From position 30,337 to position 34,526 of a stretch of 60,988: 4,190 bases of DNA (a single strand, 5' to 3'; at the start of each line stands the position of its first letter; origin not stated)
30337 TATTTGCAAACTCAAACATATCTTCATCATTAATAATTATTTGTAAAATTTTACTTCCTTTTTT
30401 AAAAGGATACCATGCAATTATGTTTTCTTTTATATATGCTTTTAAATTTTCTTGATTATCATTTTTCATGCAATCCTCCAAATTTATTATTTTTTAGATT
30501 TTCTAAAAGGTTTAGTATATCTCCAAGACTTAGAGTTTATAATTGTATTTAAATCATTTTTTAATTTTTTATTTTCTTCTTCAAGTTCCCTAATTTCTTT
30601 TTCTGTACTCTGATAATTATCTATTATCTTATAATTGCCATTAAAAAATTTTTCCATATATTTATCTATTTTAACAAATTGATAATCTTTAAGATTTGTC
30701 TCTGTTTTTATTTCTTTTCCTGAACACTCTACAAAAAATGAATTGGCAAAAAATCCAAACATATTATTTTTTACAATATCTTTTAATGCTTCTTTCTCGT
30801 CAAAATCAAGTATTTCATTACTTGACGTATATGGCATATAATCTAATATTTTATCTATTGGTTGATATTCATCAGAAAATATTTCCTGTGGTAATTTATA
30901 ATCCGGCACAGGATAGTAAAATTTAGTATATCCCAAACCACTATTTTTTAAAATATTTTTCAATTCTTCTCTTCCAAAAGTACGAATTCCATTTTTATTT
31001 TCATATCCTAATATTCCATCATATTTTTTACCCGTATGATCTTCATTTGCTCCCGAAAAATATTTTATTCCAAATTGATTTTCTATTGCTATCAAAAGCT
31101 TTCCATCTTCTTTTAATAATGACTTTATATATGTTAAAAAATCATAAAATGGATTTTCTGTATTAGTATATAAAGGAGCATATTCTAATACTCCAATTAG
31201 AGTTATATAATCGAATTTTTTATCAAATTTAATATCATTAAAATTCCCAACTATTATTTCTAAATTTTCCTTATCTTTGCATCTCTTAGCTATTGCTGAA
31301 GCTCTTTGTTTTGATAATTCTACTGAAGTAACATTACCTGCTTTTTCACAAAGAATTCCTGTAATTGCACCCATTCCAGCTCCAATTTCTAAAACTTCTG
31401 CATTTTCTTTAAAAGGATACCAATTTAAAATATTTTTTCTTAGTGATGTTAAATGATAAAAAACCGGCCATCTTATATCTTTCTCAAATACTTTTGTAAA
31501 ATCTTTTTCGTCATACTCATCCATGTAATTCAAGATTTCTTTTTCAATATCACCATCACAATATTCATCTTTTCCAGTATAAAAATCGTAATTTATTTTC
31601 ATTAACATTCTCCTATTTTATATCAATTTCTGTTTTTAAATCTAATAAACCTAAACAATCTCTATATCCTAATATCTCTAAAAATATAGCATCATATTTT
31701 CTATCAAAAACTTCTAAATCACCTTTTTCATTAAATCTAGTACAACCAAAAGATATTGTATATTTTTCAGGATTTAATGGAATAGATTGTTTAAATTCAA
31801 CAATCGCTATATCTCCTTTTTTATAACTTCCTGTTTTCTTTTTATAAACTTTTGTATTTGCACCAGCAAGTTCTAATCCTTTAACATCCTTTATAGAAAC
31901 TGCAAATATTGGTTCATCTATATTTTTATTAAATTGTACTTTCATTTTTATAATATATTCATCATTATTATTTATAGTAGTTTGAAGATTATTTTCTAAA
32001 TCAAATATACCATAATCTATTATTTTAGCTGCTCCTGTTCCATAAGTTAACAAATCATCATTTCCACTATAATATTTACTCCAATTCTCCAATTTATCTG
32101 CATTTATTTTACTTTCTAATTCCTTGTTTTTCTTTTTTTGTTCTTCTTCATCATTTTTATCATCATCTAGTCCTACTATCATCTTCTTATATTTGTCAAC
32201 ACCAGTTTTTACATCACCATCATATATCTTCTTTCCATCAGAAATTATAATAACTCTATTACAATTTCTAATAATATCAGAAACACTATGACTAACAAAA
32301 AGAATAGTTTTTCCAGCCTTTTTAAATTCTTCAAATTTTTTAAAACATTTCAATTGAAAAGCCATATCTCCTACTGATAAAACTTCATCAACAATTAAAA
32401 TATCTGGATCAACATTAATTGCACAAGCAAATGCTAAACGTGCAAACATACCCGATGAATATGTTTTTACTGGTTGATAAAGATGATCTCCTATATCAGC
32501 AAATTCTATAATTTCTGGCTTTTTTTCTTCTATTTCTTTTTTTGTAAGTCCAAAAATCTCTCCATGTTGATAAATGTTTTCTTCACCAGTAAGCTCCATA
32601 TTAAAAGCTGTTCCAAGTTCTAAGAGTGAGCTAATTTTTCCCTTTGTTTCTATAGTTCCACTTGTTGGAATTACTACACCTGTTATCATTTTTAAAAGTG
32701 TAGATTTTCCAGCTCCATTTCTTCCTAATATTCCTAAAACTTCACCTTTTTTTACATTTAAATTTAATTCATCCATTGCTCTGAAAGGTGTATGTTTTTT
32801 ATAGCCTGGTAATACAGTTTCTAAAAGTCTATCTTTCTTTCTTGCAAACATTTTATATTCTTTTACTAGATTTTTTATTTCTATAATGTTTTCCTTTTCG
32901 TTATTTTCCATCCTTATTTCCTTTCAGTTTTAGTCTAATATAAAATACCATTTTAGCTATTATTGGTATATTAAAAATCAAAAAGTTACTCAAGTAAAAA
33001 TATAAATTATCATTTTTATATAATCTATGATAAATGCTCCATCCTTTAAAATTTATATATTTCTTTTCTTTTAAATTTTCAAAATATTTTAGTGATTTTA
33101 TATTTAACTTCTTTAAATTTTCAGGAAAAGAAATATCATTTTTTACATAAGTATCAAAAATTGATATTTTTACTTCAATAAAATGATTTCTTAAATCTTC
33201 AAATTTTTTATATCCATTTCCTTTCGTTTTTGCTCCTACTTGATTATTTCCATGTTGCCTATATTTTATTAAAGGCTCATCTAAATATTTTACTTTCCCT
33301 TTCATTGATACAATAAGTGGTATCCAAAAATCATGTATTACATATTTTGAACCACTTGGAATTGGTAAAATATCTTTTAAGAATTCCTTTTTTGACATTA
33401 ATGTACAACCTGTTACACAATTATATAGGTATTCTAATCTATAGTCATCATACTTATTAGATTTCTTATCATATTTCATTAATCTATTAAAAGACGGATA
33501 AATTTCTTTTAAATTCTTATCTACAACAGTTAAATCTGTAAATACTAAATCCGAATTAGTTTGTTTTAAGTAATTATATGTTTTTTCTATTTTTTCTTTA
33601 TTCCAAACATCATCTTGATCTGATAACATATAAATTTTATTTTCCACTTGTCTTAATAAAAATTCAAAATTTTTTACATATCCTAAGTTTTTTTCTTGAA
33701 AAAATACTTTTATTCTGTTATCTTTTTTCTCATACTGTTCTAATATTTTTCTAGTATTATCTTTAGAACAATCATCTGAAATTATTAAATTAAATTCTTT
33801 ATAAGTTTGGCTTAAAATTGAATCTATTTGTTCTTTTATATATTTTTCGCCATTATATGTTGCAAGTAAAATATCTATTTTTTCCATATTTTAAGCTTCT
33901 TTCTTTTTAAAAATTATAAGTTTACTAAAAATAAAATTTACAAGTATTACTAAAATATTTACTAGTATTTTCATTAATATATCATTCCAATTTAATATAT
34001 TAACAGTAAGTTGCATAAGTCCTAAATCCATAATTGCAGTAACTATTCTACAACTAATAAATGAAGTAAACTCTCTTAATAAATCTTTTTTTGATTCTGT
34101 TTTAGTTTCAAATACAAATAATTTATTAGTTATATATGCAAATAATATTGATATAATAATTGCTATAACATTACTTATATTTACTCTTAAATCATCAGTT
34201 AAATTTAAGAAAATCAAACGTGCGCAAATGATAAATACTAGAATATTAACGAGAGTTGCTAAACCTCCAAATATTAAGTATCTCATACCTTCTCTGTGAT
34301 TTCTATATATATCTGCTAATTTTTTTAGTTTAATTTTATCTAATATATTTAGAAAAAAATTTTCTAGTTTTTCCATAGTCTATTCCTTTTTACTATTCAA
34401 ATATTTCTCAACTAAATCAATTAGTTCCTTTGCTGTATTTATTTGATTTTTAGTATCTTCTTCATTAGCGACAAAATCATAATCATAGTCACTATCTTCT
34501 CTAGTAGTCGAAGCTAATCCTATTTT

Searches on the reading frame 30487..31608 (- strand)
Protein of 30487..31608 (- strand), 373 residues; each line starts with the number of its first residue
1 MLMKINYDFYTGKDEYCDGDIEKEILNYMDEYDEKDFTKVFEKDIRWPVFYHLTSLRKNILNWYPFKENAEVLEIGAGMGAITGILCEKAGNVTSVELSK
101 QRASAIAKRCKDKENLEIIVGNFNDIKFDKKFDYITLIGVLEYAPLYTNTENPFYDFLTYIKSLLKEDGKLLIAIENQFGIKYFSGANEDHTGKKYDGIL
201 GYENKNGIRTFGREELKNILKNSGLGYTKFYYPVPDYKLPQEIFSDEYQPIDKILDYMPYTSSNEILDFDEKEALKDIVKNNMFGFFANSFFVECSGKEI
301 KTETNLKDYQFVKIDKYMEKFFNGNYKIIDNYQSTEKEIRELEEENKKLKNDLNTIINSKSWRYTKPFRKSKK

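Call 18: search_protein_families(library=pfam, proteins=[window:30487-31608:-], max_evalue=0.0001)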
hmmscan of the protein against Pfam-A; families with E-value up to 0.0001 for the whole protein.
window:30487-31608:- (373 aa): 7 families
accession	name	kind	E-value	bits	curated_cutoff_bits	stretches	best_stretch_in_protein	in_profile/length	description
PF08241.18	Methyltransf_11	-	4.4e-10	40.5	21.2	1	73-173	1-95/95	Methyltransferase domain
PF13489.12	Methyltransf_23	-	3.3e-09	37.1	27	1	63-225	16-159/164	Methyltransferase domain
PF00398.26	RrnaAD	-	3.4e-09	36.6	24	1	55-131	17-93/263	Ribosomal RNA adenine dimethylase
PF13649.12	Methyltransf_25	-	5.7e-09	37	27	1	72-145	1-78/97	Methyltransferase domain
PF08242.18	Methyltransf_12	-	9.9e-09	36.3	30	1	73-171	1-98/98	Methyltransferase domain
PF13847.12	Methyltransf_31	-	7.8e-08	32.6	27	1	67-175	2-111/145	Methyltransferase domain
PF05401.17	NodS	-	7.5e-05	23.1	24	0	68-173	43-144/201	Nodulation protein S (NodS)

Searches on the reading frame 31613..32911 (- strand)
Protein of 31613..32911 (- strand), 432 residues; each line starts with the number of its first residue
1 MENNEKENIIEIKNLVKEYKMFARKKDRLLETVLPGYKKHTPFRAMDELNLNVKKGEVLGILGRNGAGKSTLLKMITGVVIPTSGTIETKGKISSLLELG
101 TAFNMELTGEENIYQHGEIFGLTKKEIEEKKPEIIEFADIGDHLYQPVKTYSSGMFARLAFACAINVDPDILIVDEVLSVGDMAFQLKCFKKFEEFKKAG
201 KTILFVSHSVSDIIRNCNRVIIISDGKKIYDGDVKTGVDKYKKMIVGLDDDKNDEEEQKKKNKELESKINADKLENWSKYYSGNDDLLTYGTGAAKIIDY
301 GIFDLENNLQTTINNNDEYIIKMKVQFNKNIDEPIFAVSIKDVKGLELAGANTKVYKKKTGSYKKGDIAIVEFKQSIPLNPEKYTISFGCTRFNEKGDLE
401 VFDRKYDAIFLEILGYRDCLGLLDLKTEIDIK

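Call 18: search_protein_families(library=pfam, proteins=[window:31613-32911:-], max_evalue=0.0001)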
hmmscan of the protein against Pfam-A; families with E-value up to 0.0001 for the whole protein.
window:31613-32911:- (432 aa): 2 families
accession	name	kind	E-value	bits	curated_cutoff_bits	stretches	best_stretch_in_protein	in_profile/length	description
PF14524.12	Wzt_C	-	4.1e-33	114.8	30.4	1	289-424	4-142/143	Wzt C-terminal domain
PF00005.33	ABC_tran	-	8.7e-23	81.9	25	1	47-177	2-135/137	ABC transporter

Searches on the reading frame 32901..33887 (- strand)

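Call 18: search_protein_families(library=pfam, proteins=[window:32901-33887:-], max_evalue=0.0001)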
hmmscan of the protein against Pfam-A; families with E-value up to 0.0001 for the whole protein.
window:32901-33887:- (328 aa): 2 families
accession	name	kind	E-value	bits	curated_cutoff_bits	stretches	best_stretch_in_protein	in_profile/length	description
PF00535.33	Glycos_transf_2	-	3.7e-31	108.8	23.3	1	6-170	2-164/168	Glycosyl transferase family 2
PF13641.12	Glyco_tranf_2_3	-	8.1e-11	42.8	27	1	6-136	5-138/230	Glycosyltransferase like family 2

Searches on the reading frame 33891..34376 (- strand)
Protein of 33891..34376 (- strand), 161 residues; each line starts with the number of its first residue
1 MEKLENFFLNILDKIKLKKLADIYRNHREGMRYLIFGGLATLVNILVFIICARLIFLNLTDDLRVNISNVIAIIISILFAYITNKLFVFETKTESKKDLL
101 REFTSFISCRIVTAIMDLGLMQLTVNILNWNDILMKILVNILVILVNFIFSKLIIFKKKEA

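Call 18: search_protein_families(library=pfam, proteins=[window:33891-34376:-], max_evalue=0.0001)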
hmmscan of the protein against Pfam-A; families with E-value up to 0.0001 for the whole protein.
window:33891-34376:- (161 aa): 1 family
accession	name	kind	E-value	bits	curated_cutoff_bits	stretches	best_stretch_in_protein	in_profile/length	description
PF04138.20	GtrA_DPMS_TM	-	1.3e-24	87.1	26.1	1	32-156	1-117/117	GtrA/DPMS, transmembrane domain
